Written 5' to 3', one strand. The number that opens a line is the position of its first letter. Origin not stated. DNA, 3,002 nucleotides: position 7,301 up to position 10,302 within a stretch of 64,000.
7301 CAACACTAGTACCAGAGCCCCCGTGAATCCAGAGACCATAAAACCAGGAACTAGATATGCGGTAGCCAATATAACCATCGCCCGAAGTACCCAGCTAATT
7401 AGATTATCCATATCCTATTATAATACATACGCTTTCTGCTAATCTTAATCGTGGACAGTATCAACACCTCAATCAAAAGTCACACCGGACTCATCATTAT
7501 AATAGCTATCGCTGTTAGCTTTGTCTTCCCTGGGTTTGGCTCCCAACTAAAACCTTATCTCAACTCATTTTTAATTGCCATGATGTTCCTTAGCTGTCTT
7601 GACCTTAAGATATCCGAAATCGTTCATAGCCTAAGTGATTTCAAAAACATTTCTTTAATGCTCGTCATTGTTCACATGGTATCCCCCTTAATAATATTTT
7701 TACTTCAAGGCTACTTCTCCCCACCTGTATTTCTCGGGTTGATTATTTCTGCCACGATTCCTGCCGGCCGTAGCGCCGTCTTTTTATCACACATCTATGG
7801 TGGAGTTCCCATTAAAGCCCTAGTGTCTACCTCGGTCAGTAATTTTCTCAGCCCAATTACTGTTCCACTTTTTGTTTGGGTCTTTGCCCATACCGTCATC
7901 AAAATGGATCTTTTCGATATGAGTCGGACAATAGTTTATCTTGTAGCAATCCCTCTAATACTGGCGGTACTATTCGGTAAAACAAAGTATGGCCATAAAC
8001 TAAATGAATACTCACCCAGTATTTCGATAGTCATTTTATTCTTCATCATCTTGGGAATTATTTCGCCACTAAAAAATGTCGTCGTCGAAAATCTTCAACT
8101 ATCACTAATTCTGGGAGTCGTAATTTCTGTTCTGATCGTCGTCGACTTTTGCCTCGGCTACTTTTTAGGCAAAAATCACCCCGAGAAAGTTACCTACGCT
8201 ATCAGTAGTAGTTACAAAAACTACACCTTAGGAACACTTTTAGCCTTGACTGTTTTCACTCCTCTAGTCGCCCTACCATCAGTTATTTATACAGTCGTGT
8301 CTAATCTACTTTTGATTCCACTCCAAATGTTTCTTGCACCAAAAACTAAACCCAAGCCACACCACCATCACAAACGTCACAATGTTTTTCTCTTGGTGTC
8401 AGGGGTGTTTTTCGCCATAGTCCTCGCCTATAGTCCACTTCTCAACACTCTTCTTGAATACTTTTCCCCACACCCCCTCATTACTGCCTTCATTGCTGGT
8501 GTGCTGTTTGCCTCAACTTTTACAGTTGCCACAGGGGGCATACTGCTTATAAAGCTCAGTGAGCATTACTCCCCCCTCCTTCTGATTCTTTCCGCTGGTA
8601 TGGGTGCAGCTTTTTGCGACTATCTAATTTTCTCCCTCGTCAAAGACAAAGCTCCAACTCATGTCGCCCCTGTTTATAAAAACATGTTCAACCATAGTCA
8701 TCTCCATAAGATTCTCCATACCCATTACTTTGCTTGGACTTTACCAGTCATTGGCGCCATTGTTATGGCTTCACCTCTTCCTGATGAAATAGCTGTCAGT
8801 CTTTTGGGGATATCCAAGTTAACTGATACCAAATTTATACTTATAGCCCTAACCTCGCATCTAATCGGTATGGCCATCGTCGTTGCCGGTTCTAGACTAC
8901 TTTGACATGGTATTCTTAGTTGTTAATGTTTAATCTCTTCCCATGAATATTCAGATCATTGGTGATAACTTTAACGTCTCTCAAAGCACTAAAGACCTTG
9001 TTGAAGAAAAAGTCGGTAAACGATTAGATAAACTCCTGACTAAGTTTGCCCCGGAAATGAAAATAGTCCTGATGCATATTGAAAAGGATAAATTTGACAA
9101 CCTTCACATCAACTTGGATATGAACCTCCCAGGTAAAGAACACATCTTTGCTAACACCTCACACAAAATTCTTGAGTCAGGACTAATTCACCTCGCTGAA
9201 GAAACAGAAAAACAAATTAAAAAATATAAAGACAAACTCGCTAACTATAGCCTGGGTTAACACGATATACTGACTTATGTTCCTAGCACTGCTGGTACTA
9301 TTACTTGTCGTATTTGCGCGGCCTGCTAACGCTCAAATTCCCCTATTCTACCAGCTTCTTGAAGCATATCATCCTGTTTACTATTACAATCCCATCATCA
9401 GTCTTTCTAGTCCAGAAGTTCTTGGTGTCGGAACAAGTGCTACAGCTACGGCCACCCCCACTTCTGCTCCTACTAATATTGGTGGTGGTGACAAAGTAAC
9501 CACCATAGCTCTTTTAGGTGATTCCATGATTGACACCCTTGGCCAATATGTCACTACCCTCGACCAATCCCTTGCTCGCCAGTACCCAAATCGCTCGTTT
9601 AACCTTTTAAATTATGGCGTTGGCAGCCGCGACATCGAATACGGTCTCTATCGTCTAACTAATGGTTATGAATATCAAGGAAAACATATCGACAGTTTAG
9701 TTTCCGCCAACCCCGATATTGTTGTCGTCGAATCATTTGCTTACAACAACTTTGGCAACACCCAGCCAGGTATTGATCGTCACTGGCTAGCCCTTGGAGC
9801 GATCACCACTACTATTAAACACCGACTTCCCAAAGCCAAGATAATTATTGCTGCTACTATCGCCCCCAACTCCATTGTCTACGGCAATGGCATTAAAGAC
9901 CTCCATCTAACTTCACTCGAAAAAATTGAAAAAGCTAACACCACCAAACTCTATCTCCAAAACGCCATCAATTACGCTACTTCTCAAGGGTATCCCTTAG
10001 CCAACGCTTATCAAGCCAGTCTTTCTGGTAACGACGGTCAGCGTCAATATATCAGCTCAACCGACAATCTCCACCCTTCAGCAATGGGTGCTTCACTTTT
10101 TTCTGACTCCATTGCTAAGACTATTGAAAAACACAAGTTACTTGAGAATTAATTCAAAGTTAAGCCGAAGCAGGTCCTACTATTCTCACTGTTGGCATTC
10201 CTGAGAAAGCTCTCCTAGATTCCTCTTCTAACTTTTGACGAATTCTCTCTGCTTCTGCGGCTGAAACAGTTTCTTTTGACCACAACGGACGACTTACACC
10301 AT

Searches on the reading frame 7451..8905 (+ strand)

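Call 52: search_protein_families(library=pfam, proteins=[window:7451-8905:+], max_evalue=0.001)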
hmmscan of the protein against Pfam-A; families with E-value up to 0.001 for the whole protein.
window:7451-8905:+ (484 aa): 1 family
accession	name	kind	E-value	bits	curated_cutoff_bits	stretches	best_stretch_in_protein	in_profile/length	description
PF01758.21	SBF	-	1.7e-12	47.8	24.3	1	40-207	3-184/191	Sodium Bile acid symporter family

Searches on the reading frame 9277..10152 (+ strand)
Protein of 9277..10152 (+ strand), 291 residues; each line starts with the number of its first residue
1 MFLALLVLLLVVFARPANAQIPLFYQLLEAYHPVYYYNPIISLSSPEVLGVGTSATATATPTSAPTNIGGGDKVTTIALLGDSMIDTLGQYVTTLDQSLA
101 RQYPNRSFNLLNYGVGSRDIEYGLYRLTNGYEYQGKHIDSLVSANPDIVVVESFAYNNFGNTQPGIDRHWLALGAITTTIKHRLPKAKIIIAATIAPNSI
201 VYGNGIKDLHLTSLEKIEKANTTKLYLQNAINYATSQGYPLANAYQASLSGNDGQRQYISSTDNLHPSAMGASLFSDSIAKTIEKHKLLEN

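Call 52: search_protein_families(library=pfam, proteins=[window:9277-10152:+], max_evalue=0.001)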
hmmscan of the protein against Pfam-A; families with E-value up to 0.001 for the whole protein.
window:9277-10152:+ (291 aa): 2 families
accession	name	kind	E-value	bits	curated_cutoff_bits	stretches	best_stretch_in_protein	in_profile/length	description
PF13472.12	Lipase_GDSL_2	-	3.7e-08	34.5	32.9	1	80-272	2-176/178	GDSL-like Lipase/Acylhydrolase family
PF00657.28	Lipase_GDSL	-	0.00012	22.8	23.6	1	77-277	1-206/208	GDSL-like Lipase/Acylhydrolase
